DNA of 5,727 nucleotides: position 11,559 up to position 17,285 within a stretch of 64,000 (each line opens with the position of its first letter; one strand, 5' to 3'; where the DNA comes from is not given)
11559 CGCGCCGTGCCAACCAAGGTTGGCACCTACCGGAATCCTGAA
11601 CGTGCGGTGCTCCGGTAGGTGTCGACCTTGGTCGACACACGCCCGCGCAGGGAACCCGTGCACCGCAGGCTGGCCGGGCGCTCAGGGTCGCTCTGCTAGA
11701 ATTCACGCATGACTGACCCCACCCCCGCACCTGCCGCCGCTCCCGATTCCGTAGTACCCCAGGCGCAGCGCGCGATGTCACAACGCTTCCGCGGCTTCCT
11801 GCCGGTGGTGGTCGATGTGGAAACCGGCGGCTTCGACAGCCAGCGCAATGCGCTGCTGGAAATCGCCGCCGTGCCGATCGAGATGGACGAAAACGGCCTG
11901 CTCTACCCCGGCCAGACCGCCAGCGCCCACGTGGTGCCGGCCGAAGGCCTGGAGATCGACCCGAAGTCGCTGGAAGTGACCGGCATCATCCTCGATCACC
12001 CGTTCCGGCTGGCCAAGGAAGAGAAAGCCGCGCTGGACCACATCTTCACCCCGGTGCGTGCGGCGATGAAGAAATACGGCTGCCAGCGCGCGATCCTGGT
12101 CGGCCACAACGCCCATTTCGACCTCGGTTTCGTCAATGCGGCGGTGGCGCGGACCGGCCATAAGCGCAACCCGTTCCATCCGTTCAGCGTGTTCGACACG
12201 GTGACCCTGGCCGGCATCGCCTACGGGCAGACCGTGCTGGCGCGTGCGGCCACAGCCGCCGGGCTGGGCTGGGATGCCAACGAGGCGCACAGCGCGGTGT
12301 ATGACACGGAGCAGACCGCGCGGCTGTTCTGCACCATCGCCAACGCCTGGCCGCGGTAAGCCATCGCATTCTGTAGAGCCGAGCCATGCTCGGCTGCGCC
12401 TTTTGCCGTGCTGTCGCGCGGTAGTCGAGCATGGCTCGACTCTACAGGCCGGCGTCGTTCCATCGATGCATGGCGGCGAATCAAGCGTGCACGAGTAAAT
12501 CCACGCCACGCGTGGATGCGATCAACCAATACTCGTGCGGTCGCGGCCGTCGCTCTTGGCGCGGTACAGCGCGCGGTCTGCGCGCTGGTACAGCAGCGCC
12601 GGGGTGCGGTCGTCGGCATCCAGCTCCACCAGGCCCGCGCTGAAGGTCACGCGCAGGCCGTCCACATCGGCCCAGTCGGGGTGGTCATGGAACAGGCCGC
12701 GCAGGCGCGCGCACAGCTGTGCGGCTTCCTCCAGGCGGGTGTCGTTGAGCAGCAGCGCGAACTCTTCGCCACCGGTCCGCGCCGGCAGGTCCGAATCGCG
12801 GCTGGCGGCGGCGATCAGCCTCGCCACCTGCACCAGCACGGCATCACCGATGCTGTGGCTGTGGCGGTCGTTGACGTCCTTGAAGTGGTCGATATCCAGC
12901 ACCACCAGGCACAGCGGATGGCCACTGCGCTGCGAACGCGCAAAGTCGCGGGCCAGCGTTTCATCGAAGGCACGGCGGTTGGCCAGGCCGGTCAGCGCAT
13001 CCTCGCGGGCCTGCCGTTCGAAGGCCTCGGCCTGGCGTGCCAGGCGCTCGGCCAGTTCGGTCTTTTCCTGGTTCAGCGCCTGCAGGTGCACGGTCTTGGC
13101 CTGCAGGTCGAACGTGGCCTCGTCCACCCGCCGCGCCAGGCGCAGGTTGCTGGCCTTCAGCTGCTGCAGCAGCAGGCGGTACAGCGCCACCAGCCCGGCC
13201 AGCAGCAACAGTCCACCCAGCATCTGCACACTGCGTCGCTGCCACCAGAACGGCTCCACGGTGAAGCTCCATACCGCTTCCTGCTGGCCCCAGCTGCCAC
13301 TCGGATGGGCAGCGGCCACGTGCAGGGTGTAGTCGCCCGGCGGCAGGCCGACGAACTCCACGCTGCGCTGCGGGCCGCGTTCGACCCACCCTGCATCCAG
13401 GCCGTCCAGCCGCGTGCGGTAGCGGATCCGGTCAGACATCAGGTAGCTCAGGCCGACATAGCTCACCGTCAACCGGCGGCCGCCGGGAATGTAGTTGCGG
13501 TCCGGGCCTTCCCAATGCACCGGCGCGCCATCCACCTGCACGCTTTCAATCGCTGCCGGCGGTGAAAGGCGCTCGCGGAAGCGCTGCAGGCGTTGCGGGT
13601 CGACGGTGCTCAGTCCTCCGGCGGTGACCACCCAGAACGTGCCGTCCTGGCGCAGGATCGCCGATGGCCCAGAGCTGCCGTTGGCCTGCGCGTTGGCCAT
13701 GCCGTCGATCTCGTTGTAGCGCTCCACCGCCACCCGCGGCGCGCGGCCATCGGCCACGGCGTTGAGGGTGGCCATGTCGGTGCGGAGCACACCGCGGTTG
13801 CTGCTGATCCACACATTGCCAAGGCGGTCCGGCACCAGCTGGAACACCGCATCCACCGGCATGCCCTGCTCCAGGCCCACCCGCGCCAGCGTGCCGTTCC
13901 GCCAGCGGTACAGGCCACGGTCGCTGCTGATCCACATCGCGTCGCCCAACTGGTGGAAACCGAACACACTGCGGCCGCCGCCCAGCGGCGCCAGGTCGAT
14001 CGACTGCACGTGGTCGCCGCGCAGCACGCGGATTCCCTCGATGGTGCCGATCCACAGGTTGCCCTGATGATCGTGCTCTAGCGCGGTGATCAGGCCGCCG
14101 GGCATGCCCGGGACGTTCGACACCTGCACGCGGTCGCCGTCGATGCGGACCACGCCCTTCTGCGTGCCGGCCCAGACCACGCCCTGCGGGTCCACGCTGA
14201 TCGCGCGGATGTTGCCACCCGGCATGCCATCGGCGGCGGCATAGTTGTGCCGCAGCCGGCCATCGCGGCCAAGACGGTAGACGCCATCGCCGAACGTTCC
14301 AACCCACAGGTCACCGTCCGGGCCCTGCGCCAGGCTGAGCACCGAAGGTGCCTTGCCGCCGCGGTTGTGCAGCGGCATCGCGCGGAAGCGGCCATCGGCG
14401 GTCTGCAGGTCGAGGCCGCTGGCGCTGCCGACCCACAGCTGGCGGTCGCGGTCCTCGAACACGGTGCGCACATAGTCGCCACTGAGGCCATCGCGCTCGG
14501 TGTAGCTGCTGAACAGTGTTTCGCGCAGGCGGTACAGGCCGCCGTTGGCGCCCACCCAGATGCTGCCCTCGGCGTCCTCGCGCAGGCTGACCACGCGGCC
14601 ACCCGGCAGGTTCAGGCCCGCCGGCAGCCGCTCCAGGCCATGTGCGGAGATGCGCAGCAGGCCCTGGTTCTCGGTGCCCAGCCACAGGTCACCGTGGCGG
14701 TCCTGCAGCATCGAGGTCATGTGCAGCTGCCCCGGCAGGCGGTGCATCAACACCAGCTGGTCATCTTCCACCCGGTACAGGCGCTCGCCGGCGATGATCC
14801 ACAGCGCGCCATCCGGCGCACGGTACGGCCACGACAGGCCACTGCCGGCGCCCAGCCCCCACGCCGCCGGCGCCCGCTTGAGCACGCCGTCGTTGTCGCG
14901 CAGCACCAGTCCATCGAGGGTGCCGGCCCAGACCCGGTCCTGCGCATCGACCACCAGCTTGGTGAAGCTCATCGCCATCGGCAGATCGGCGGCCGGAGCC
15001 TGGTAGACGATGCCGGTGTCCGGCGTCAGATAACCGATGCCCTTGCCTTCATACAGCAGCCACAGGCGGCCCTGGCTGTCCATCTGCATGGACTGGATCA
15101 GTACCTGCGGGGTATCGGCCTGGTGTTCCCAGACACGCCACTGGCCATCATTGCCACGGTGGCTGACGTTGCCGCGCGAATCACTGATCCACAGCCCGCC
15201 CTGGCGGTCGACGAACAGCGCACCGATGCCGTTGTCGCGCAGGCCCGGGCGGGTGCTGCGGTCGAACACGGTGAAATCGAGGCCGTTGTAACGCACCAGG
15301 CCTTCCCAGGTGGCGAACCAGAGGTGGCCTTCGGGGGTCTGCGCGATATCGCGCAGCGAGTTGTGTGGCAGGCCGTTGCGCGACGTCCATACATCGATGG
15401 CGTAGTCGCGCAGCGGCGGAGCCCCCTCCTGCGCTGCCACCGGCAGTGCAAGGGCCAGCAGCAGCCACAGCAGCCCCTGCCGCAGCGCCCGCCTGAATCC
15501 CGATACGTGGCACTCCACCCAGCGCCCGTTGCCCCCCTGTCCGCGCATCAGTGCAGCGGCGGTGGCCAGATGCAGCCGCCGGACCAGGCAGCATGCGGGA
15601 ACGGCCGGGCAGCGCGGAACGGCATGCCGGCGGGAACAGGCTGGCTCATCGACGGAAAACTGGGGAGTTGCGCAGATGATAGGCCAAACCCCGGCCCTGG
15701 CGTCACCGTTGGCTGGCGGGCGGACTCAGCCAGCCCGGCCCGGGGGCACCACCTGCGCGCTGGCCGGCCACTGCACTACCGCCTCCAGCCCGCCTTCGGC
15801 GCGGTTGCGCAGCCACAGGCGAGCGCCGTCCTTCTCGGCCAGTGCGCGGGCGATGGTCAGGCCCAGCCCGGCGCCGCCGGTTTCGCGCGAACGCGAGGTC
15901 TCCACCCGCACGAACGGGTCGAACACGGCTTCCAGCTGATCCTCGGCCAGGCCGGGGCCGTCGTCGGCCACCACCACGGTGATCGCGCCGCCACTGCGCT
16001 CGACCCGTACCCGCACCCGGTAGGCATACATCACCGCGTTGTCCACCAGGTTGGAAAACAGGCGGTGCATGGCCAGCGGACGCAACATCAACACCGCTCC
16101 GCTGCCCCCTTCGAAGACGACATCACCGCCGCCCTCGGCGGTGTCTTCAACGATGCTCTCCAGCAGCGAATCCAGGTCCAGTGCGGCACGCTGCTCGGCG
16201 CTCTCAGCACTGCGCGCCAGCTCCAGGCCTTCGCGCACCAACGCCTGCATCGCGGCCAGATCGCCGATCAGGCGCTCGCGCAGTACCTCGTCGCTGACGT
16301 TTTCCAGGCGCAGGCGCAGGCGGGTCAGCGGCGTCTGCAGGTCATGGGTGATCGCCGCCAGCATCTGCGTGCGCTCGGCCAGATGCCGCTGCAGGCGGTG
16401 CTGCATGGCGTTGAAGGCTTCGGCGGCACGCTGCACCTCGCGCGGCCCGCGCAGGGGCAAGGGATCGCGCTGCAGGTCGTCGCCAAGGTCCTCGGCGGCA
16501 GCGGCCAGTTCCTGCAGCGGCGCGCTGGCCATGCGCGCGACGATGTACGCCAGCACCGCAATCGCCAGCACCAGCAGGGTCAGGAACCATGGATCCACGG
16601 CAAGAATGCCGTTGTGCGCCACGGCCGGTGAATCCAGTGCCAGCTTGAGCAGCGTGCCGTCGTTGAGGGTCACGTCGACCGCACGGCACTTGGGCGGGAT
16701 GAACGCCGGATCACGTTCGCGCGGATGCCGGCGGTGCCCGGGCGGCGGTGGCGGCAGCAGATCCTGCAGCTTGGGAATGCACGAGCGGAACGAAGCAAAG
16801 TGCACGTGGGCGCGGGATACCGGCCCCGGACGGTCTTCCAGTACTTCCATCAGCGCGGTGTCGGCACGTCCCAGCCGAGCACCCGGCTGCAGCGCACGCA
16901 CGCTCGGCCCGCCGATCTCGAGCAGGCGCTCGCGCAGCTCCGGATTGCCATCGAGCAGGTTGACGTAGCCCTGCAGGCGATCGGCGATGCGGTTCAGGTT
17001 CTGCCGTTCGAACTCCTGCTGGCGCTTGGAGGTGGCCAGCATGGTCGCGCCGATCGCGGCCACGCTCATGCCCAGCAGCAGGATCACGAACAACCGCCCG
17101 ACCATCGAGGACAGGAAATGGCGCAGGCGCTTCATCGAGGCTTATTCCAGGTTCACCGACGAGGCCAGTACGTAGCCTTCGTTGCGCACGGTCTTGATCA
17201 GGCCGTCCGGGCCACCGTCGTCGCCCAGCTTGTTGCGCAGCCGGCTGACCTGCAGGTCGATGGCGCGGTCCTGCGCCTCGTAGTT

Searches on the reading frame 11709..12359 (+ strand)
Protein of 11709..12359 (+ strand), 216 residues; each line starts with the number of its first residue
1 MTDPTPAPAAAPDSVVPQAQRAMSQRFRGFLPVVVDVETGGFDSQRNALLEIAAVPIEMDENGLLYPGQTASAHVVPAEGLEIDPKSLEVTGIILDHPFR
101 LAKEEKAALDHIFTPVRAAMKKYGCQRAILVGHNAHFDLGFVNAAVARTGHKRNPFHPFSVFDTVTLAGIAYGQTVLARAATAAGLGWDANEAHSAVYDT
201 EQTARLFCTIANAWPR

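Call 21: search_protein_families(library=ncbifam, proteins=[window:11709-12359:+], max_evalue=0.00001)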
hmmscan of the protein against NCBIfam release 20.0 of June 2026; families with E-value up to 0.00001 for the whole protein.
window:11709-12359:+ (216 aa): 16 families
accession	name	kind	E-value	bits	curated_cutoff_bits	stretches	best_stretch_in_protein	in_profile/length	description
TIGR01298.1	RNaseT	equivalog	5.8e-101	336.3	246.2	1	23-215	1-193/200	ribonuclease T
NF001688.0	PRK00448.1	equivalog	9.4e-16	56.6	873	1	33-211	426-585/1445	PolC-type DNA polymerase III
TIGR01405.1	polC_Gram_pos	equivalog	2e-14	52.3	1043.45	1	20-211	179-351/1211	DNA polymerase III subunit alpha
NF005981.0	PRK08074.1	equivalog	2.1e-11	42.6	789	1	33-210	6-165/931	ATP-dependent DNA helicase DinG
NF005905.0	PRK07883.1-3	equivalog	1.9e-10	40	508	1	33-180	27-149/581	DEDD exonuclease domain-containing protein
NF004316.1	PRK05711.1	equivalog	2.5e-10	40.4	196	1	33-201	4-160/234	DNA polymerase III subunit epsilon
TIGR01406.1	dnaQ_proteo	equivalog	4e-10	39.7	222.7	1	33-208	3-166/231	DNA polymerase III subunit epsilon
NF005907.0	PRK07883.1-5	equivalog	7.4e-10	37.8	454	1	33-168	31-146/584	DEDD exonuclease domain-containing protein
TIGR01407.1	dinG_rel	hypoth_equivalog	1.5e-09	36.7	547.7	1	33-210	3-161/889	putative DnaQ family exonuclease/DinG family helicase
TIGR00573.1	dnaq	subfamily_domain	1.6e-08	34.3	71.5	1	33-208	10-167/217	exonuclease, DNA polymerase III, epsilon subunit family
NF005836.0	PRK07740.1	equivalog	2.3e-08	33.8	261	1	21-209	50-221/244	hypothetical protein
NF005906.0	PRK07883.1-4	equivalog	1.2e-07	30.5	495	1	33-209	9-166/563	DEDD exonuclease domain-containing protein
NF006615.0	PRK09182.1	subfamily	2.6e-07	29.7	207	1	31-148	51-155/307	3'-5' exonuclease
NF004964.0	PRK06310.1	equivalog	2.7e-07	30.2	236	1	33-209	10-169/250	DNA polymerase III subunit epsilon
NF005289.0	PRK06807.1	equivalog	2.9e-07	30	335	0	127-209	88-167/313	3'-5' exonuclease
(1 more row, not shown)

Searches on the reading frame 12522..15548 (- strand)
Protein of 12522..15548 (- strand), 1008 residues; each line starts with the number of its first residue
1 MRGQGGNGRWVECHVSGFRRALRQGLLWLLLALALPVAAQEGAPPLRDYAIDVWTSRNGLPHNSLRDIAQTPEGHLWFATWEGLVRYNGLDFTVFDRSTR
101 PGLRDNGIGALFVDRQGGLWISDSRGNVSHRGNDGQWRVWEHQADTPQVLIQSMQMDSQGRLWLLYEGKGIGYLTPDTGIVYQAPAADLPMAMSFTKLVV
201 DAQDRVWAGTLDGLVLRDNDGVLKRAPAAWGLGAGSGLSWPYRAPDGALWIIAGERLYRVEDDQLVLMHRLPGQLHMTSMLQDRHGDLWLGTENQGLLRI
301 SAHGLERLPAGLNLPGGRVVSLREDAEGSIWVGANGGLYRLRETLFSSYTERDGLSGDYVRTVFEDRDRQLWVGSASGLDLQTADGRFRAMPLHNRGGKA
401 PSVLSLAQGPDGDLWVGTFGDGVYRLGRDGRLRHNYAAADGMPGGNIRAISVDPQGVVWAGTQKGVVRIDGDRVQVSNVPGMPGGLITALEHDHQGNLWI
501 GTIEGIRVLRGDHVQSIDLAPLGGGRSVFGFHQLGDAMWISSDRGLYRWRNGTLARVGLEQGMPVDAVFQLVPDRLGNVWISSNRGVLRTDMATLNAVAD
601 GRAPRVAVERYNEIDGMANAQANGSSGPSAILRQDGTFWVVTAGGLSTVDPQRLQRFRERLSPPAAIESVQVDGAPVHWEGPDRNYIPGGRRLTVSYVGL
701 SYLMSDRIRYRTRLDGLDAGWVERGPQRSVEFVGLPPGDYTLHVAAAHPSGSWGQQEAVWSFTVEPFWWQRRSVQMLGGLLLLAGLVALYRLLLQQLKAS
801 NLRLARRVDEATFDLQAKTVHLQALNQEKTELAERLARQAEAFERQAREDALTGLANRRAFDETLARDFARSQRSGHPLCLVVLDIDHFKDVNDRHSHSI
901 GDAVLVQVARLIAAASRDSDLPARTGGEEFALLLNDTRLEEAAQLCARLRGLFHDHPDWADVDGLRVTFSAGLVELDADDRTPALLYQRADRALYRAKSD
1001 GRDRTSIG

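Call 21: search_protein_families(library=ncbifam, proteins=[window:12522-15548:-], max_evalue=0.00001)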
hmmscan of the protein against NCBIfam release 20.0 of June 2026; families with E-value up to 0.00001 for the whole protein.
window:12522-15548:- (1008 aa): 23 families
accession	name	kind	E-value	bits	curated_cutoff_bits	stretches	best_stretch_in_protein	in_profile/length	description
NF038266.1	diguan_SiaD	equivalog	1.1e-46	159.3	290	1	838-1004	85-251/252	biofilm regulation diguanylate cyclase SiaD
TIGR00254.1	GGDEF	domain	2.9e-42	144.2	37.4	1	844-1006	2-165/168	diguanylate cyclase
NF007380.0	PRK09894.1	equivalog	1.4e-41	142.8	256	1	805-1005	86-284/296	diguanylate cyclase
NF007135.0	PRK09581.1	equivalog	1.2e-38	133.1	474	1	834-1005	279-452/457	PleD family two-component system response regulator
NF051473.1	DigCycDgcsShew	equivalog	4.8e-37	127.9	400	1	836-1004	122-287/291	diguanylate cyclase DgcS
NF007423.1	PRK09966.1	equivalog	3.1e-36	125.1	325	1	806-998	197-390/390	diguanylate cyclase DgcN/YfiN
NF041606.1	dguan_cyc_DgcA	equivalog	5.8e-33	114.3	370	1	846-1007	177-338/340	diguanylate cyclase DgcA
NF007298.0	PRK09776.1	equivalog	2.9e-31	108.2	1135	1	844-1007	681-844/1111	diguanylate cyclase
NF047654.1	DiguCycDgcRLepto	equivalog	4e-30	104.7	500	1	841-1004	127-292/295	diguanylate cyclase DgcR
NF011955.1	PRK15426.1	equivalog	3.9e-27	94.6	408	1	841-1005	392-558/564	cellulose biosynthesis regulator diguanylate cyclase DgcQ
NF040885.1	diguan_DgcJ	equivalog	2e-26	92.9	500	1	841-1002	335-490/493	diguanylate cyclase DgcJ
NF045675.1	PhdiestaseDibA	equivalog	3.8e-26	91.6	980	1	841-1003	197-359/623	phosphodiesterase DibA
NF047872.1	GGDEF_GdpS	equivalog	3.8e-25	88.8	400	1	840-1004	180-346/355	GGDEF domain-containing protein GdpS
NF007599.0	PRK10245.1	equivalog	2.6e-24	85.4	402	1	830-1007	193-369/371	diguanylate cyclase AdrA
NF052228.1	T9SS_PorZ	equivalog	4.2e-23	81.7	260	0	415-477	602-667/757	type IX secretion system anionic LPS delivery protein PorZ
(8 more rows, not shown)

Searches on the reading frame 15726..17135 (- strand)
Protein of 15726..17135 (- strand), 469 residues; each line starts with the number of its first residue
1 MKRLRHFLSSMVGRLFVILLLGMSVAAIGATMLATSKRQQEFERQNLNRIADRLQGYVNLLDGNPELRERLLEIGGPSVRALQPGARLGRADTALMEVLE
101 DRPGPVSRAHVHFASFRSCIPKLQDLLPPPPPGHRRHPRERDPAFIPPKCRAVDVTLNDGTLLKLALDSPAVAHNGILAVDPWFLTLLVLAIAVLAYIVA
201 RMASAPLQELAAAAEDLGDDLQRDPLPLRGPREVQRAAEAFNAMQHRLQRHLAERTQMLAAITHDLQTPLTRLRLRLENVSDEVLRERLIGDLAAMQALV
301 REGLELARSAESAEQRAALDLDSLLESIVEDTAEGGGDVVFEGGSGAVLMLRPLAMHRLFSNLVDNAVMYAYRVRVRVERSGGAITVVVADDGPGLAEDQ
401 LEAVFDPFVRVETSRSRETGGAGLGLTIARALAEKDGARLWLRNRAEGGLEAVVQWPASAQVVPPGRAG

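Call 22: search_protein_families(library=pfam, proteins=[window:15726-17135:-], max_evalue=0.00001)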
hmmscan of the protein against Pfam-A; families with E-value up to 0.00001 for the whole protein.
window:15726-17135:- (469 aa): 2 families
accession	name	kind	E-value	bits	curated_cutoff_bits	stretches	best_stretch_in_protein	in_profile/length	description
PF02518.31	HATPase_c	-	7.3e-22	78.3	26.4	1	354-458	4-109/111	Histidine kinase-, DNA gyrase B-, and HSP90-like ATPase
PF00672.30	HAMP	-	1.9e-09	38.2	25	1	199-249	2-52/53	HAMP domain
